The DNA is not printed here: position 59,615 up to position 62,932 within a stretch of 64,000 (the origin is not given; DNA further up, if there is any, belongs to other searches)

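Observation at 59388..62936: Actinobacterial-composition nrdJ behind a native-composition nrdR: candidate in-situ xenologous replacement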

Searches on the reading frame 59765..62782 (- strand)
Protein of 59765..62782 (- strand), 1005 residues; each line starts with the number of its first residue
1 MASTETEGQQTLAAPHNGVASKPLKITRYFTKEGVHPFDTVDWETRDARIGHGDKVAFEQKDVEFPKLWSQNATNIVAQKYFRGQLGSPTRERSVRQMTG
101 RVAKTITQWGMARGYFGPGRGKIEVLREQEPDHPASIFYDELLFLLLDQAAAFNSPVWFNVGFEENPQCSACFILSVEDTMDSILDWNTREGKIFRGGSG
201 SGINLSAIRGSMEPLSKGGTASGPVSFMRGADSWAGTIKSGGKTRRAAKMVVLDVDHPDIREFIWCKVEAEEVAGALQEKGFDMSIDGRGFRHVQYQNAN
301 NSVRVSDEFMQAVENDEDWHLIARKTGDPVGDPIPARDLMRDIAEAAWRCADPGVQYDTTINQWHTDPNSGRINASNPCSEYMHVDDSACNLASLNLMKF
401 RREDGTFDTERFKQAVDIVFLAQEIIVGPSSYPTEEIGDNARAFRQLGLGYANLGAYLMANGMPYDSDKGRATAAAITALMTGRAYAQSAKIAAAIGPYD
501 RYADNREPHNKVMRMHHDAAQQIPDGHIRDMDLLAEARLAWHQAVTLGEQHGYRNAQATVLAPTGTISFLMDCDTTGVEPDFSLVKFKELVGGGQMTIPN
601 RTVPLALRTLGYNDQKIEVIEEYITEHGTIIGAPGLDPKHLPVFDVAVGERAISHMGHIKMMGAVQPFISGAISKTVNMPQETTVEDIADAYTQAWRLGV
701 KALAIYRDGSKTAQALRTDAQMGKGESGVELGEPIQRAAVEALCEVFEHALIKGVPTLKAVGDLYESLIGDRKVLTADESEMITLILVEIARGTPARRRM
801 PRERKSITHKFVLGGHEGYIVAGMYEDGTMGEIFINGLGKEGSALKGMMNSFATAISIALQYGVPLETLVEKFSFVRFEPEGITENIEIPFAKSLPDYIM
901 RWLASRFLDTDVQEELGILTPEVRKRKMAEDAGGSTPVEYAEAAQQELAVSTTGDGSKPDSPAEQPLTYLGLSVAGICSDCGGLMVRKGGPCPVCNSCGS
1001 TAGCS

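Call 6: search_protein_families(library=pfam, proteins=[window:59765-62782:-])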
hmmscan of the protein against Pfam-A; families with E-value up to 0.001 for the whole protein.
window:59765-62782:- (1005 aa): 3 families
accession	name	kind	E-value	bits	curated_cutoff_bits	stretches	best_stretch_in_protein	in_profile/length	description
PF02867.20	Ribonuc_red_lgC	-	1.7e-140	469.6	23.9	1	170-706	1-523/523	Ribonucleotide reductase, barrel domain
PF08471.15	Ribonuc_red_2_N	-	4e-16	59.5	27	1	55-149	3-103/103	Class II vitamin B12-dependent ribonucleotide reductase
PF12637.14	TSCPD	-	2.6e-10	40.9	22.8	1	822-904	18-85/88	TSCPD domain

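Call 9: find_homologous_proteins(query=window:59765-62782:-)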
Query window:59765-62782:- (1005 aa): 8000 proteins with E <= 0.001 among 8000 candidates; the best 120 are listed.
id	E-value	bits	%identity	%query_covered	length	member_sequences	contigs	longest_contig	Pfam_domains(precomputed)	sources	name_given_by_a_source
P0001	0.0e+0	2326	100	100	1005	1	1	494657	PF02867.21,PF08471.16,PF12637.15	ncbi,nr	ncbi:vitamin B12-dependent ribonucleotide reductase [Patescibacteria group bacterium]|nr:MAG: vitami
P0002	0.0e+0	1666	76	99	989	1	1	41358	PF02867.21,PF08471.16,PF12637.15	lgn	-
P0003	0.0e+0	1662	76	99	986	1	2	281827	PF02867.21,PF08471.16,PF12637.15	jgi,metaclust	metaclust:\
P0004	0.0e+0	1612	-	-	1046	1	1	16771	PF02867.21,PF08471.16,PF12637.15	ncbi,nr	ncbi:MAG TPA: vitamin B12-dependent ribonucleotide reductase [Solirubrobacteraceae bacterium]|nr:vit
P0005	0.0e+0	1599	72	98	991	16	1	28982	PF02867.21,PF08471.16,PF12637.15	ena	-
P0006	0.0e+0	1591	72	98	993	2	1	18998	PF02867.21,PF08471.16,PF12637.15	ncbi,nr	ncbi:MAG: vitamin B12-dependent ribonucleotide reductase [Solirubrobacteraceae bacterium]|nr:vitamin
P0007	0.0e+0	1583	72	98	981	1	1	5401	PF02867.21,PF08471.16,PF12637.15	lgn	-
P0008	0.0e+0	1578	72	99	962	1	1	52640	PF02867.21,PF08471.16,PF12637.15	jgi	jgi:ribonucleoside-diphosphate reductase alpha chain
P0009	0.0e+0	1572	70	100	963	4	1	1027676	PF02867.21,PF08471.16,PF12637.15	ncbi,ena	-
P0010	0.0e+0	1571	71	98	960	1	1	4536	PF02867.21,PF08471.16,PF12637.15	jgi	jgi:ribonucleoside-diphosphate reductase alpha chain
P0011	0.0e+0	1571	71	98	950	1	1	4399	PF02867.21,PF08471.16,PF12637.15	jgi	jgi:ribonucleoside-diphosphate reductase alpha chain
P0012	0.0e+0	1569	71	98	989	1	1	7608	PF02867.21,PF08471.16,PF12637.15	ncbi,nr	ncbi:MAG: vitamin B12-dependent ribonucleotide reductase [Solirubrobacteraceae bacterium]|nr:vitamin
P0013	0.0e+0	1568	71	99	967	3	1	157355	PF02867.21,PF08471.16,PF12637.15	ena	-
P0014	0.0e+0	1568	71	99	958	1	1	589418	PF02867.21,PF08471.16,PF12637.15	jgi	jgi:ribonucleoside-diphosphate reductase alpha chain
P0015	0.0e+0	1565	71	99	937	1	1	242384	PF02867.21,PF08471.16,PF12637.15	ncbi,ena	-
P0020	0.0e+0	1562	71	98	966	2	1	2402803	PF02867.21,PF08471.16,PF12637.15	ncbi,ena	-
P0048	0.0e+0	1553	69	99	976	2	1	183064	PF02867.21,PF08471.16,PF12637.15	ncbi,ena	-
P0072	0.0e+0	1549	70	100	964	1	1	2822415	PF02867.21,PF08471.16,PF12637.15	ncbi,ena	-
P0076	0.0e+0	1549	71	98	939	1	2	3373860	PF02867.21,PF08471.16,PF12637.15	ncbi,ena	-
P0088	0.0e+0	1547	69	99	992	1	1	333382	PF02867.21,PF08471.16,PF12637.15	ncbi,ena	-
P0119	0.0e+0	1546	70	98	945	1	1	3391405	PF02867.21,PF08471.16,PF12637.15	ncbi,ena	-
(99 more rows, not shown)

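Call 13: find_encoding_contigs(protein=P0002, flank=10000, max_places=3)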
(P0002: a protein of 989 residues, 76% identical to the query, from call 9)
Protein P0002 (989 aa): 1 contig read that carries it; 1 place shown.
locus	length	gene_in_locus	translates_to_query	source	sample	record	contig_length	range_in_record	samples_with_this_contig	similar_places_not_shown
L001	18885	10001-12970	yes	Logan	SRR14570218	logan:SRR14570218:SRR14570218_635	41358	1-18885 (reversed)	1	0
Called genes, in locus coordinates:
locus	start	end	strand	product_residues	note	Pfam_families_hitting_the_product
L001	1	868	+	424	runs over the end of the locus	PF13393:tRNA-synt_His, PF00587:tRNA-synt_2b, PF03129:HGTP_anticodon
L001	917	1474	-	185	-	PF06737:Transglycosylas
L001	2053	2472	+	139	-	-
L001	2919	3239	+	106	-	PF11969:DcpS_C, PF01230:HIT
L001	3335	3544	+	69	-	PF01165:Ribosomal_S21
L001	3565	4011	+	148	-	PF09424:YqeY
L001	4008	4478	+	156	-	PF02130:YbeY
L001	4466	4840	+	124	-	PF01219:DAGK_prokar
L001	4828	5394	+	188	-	PF01712:dNK (faint), PF13238:AAA_18, PF13671:AAA_33 (weak), PF00406:ADK, PF13207:AAA_17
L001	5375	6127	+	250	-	PF00557:Peptidase_M24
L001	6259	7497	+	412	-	PF11104:PilM_2 (faint), PF02491:SHS2_FTSA, PF06723:MreB_Mbl, PF06277:EutA (weak), PF14450:FtsA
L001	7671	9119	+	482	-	PF00091:Tubulin, PF12327:FtsZ_C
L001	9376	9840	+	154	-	PF22811:Zn_ribbon_NrdR, PF03477:ATP-cone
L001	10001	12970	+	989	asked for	PF08471:Ribonuc_red_2_N, PF02867:Ribonuc_red_lgC, PF12637:TSCPD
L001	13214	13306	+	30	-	-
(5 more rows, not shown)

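Call 14: find_encoding_contigs(protein=P0003, flank=10000, max_places=3)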
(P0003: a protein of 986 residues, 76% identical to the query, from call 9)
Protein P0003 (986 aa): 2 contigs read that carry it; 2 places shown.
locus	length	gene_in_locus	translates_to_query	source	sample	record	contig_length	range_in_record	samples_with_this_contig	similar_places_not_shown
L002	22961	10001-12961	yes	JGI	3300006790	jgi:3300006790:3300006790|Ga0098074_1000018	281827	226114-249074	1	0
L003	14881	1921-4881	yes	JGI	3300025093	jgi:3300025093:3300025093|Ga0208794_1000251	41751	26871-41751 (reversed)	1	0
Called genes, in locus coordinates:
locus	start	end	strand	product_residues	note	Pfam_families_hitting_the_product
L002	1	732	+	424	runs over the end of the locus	PF13393:tRNA-synt_His, PF00587:tRNA-synt_2b, PF03129:HGTP_anticodon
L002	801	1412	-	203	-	PF06737:Transglycosylas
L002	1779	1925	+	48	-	-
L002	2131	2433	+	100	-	-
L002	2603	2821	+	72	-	-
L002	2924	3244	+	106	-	PF11969:DcpS_C, PF01230:HIT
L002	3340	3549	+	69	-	PF01165:Ribosomal_S21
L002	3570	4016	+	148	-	PF09424:YqeY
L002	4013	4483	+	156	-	PF02130:YbeY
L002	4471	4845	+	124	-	PF01219:DAGK_prokar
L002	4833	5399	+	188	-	PF01712:dNK (faint), PF13238:AAA_18, PF13671:AAA_33 (weak), PF00406:ADK, PF13207:AAA_17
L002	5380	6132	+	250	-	PF00557:Peptidase_M24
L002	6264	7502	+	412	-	PF11104:PilM_2 (faint), PF02491:SHS2_FTSA, PF06723:MreB_Mbl, PF06277:EutA (weak), PF14450:FtsA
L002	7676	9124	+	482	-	PF00091:Tubulin, PF12327:FtsZ_C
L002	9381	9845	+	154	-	PF22811:Zn_ribbon_NrdR, PF03477:ATP-cone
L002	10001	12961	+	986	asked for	PF08471:Ribonuc_red_2_N, PF02867:Ribonuc_red_lgC, PF12637:TSCPD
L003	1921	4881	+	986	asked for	PF08471:Ribonuc_red_2_N, PF02867:Ribonuc_red_lgC, PF12637:TSCPD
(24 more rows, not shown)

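Call 26: find_related_loci(query=window:59765-62782:-, collection=metagenome_contigs, flank=5000)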
Query window:59765-62782:- (1005 aa) in metagenome_contigs; peptide patterns used: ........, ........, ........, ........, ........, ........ (x = any residue, [..] = any of these).
600 stretches matched a pattern (row limit reached: there are more); 579 encode a relative of the query (tblastn E <= 1e-3); the best 80 are kept; 80 distinct loci.
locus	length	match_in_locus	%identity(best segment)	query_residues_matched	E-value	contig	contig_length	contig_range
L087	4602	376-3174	70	24-1004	0e+0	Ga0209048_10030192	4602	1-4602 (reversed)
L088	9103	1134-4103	68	20-1004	0e+0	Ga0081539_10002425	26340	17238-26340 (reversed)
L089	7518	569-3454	69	22-1004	0e+0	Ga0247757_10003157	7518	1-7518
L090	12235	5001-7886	69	22-1004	0e+0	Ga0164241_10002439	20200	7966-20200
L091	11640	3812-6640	69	14-1004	0e+0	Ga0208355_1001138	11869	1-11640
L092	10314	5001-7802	70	15-1004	0e+0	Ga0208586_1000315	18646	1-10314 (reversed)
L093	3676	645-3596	68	20-1004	0e+0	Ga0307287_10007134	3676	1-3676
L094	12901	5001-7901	68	2-1004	0e+0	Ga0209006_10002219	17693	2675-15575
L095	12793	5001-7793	70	19-1004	0e+0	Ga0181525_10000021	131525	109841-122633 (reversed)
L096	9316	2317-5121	69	24-1004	0e+0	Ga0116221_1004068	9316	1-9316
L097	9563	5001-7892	68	3-1004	0e+0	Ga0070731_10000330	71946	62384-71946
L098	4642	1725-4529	69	24-1004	0e+0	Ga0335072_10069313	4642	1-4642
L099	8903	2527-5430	68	3-1004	0e+0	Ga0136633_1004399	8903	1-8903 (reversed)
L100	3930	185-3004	70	7-1004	0e+0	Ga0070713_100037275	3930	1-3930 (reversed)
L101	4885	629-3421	70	10-1004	0e+0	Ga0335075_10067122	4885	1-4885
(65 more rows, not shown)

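Call 41: search_protein_representatives(protein=window:59765-62782:-)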
Query: 1005 residues. Proteins with E-value up to 0.001 (for the whole library): 26241; up to 1e-10: 16946; up to 1e-30: 6150. The best 150 are listed.
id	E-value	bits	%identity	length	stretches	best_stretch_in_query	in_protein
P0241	0.0e+00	1503.5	76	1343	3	166-725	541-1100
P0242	0.0e+00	1455.2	73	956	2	11-735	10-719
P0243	0.0e+00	1453.1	73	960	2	18-744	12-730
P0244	0.0e+00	1279.1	80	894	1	19-733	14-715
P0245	0.0e+00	1088.0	60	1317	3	21-381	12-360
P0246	0.0e+00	1076.0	60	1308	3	235-717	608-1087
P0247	0.0e+00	1074.9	58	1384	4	16-380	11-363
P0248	0.0e+00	1046.8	57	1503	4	11-395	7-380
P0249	0.0e+00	1032.6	58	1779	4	237-567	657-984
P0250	0.0e+00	1028.1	78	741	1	13-604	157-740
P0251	0.0e+00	1022.1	57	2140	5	166-380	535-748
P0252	0.0e+00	1018.1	57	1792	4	237-677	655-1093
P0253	0.0e+00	1015.8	57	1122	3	242-732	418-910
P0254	0.0e+00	1014.1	57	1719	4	171-567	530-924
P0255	6.0e-298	1007.5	56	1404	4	378-717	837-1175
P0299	6.0e-251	851.9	50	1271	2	357-1005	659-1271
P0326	5.2e-239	812.4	48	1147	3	348-1005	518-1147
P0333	1.3e-236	804.4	48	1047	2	165-1005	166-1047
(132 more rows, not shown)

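Call 45: find_encoding_contigs(protein=P0006, flank=8000, max_places=1)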
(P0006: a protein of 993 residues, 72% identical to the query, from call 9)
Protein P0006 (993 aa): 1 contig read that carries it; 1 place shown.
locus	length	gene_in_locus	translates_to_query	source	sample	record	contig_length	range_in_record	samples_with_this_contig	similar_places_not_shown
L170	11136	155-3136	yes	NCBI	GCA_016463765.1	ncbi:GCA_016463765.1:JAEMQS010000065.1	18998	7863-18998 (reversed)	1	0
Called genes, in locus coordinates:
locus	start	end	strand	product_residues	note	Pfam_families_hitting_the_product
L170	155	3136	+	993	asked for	PF08471:Ribonuc_red_2_N, PF02867:Ribonuc_red_lgC, PF12637:TSCPD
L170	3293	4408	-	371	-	-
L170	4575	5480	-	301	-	PF00106:adh_short, PF08659:KR, PF13561:adh_short_C2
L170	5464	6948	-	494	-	PF00743:FMO-like, PF01266:DAO (faint), PF07992:Pyr_redox_2, PF13450:NAD_binding_8, PF13738:Pyr_redox_3, PF13434:Lys_Orn_oxgnase (weak)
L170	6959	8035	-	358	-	PF00970:FAD_binding_6 (weak), PF00111:Fer2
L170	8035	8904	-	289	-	PF10118:Metal_hydrol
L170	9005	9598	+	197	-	PF00440:TetR_N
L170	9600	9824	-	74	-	-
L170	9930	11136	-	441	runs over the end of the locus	PF00654:Voltage_CLC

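Call 46: find_encoding_contigs(protein=P0005, flank=8000, max_places=1)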
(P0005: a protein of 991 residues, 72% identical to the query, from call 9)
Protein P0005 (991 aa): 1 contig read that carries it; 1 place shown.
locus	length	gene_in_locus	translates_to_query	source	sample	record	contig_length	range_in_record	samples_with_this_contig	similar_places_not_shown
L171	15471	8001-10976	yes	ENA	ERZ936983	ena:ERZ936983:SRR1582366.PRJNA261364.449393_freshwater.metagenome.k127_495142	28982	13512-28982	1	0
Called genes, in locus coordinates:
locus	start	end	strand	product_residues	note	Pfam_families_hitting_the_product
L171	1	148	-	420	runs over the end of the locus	PF00202:Aminotran_3, PF00465:Fe-ADH (faint)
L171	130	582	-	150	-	-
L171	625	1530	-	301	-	-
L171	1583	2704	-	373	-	PF13177:DNA_pol3_delta2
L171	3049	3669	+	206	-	PF13671:AAA_33 (faint), PF02223:Thymidylate_kin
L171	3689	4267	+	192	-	-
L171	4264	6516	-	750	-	PF04932:Wzy_C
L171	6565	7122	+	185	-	-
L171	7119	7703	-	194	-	-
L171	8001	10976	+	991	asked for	PF08471:Ribonuc_red_2_N, PF02867:Ribonuc_red_lgC, PF12637:TSCPD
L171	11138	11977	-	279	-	-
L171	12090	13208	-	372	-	-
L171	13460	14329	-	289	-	PF00106:adh_short, PF08659:KR, PF13561:adh_short_C2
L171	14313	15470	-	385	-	?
